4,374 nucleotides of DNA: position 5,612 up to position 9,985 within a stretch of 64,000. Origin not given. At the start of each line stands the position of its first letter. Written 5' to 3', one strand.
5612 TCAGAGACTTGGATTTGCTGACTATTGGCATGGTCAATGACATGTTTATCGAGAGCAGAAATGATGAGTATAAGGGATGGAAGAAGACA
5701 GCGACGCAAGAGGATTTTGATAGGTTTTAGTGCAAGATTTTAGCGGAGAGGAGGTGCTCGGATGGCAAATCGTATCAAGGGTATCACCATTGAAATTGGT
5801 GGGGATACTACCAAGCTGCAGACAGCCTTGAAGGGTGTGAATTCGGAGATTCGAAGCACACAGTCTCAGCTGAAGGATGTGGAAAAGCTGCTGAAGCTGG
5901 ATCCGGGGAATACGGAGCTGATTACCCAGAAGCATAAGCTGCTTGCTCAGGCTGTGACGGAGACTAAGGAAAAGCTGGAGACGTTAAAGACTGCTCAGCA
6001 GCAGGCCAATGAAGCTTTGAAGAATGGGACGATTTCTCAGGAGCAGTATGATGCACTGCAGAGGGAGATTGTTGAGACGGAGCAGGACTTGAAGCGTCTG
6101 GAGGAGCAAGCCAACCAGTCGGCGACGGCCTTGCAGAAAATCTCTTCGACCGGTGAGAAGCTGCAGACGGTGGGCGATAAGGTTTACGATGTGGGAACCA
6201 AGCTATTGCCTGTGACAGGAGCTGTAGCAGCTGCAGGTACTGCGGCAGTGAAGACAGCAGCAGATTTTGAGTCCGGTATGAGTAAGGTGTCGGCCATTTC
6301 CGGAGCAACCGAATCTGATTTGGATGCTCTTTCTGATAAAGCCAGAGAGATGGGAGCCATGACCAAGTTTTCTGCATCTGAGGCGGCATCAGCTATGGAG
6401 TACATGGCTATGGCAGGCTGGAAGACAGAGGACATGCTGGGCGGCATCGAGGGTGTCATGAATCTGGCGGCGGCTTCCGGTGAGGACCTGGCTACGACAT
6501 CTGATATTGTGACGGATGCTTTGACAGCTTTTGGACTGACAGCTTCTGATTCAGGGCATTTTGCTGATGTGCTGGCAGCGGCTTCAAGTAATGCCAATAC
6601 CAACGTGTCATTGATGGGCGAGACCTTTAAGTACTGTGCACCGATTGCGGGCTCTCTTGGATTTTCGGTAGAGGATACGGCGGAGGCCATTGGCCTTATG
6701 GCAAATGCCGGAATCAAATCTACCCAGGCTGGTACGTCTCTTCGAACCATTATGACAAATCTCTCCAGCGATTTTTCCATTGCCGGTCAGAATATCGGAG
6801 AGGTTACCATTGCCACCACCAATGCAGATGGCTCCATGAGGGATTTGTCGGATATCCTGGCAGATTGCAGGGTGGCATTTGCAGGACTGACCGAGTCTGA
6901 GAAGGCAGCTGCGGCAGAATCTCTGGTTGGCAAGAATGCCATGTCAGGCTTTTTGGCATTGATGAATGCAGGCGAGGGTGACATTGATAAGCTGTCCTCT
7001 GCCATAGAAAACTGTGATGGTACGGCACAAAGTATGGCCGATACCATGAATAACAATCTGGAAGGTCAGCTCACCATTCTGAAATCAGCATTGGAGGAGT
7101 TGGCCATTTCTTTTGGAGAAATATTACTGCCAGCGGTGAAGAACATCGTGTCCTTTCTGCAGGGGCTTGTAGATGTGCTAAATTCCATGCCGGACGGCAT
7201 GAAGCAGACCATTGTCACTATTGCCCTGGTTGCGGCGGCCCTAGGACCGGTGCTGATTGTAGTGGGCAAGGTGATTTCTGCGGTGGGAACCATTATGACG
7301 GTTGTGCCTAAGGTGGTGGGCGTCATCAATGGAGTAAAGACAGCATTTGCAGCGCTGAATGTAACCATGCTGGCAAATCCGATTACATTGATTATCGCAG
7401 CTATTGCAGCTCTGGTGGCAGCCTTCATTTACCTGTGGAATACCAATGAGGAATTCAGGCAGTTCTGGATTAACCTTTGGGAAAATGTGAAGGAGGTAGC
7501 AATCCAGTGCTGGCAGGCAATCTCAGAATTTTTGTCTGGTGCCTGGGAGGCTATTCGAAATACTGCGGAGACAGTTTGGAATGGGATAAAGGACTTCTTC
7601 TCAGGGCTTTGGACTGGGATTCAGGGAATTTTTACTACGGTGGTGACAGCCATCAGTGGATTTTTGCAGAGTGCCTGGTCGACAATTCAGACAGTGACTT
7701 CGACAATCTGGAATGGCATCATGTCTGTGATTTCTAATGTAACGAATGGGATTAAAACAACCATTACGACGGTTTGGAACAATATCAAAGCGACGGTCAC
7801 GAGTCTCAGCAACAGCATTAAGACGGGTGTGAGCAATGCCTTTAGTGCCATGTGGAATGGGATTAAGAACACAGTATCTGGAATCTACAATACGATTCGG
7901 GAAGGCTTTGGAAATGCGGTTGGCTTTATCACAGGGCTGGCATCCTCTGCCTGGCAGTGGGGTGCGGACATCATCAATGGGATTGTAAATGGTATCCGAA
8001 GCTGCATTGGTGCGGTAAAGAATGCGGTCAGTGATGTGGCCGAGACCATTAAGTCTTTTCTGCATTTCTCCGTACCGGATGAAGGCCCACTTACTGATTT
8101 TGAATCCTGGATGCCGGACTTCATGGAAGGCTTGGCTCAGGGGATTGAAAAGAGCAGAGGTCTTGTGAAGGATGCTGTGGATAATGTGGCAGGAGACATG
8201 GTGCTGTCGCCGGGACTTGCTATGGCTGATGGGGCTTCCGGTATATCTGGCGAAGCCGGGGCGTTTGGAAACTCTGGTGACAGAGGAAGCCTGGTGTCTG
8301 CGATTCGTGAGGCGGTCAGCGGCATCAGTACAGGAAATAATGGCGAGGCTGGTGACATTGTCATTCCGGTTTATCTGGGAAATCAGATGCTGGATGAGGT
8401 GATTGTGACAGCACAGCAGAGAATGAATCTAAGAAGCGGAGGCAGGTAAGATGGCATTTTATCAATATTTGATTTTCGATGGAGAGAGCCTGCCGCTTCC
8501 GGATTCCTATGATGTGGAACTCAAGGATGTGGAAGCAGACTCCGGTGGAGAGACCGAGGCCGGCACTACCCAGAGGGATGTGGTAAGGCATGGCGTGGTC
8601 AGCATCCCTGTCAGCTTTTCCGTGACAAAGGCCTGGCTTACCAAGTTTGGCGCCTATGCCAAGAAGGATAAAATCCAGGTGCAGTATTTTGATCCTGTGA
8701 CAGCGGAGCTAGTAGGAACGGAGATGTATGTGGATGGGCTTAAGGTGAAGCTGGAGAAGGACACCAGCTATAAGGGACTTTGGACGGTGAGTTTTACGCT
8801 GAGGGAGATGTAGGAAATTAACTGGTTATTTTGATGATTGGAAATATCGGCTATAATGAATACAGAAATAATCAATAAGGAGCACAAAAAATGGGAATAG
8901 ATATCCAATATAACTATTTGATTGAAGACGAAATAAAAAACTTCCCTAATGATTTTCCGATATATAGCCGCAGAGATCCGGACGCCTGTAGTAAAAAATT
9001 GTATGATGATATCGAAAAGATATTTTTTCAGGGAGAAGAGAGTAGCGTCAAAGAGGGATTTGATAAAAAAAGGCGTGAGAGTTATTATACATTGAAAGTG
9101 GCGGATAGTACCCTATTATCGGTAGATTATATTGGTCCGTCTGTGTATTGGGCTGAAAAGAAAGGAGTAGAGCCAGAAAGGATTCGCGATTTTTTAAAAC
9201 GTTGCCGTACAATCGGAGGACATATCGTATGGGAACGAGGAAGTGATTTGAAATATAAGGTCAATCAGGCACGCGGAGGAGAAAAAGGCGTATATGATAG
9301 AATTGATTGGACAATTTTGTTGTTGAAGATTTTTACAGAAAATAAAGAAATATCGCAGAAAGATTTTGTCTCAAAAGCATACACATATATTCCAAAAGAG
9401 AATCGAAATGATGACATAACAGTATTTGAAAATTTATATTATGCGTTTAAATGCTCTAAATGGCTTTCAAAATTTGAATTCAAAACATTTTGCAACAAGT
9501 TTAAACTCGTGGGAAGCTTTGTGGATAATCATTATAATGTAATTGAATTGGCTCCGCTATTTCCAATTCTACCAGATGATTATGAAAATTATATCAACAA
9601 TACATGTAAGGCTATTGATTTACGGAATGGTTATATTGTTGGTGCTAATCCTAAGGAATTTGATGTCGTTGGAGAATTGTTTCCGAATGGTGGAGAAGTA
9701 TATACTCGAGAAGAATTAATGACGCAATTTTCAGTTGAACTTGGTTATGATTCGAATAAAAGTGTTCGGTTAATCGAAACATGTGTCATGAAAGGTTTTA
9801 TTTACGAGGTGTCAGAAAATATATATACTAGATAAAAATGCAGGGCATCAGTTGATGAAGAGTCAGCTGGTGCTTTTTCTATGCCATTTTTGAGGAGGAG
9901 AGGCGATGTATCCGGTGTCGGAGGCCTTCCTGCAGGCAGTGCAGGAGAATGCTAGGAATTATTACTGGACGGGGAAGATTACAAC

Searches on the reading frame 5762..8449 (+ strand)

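Call 52: search_protein_families(library=pfam, proteins=[window:5762-8449:+], max_evalue=0.0001)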
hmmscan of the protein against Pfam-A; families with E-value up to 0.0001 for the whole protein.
window:5762-8449:+ (895 aa): 1 family
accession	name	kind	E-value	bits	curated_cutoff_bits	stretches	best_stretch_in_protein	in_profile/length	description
PF10145.14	PhageMin_Tail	-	2.6e-52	178.1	33.2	1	191-390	1-201/201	Phage-related minor tail protein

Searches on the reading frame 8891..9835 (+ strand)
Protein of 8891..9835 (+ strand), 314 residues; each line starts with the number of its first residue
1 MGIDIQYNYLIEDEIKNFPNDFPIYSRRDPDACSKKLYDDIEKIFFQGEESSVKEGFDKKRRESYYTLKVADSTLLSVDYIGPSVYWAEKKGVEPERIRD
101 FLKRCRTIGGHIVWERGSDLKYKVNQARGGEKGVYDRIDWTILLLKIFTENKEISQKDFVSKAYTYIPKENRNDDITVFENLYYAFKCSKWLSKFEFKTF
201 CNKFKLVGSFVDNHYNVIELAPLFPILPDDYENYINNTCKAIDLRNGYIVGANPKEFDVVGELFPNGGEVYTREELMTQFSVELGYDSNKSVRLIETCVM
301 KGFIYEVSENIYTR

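Call 52: search_protein_families(library=pfam, proteins=[window:8891-9835:+], max_evalue=0.0001)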
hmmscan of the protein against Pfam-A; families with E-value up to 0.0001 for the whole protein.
window:8891-9835:+ (314 aa): 1 family
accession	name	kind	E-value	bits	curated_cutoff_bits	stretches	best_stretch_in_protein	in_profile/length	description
PF22507.2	DUF6994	-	2.7e-16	60.4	27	1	14-246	12-223/226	Family of unknown function (DUF6994)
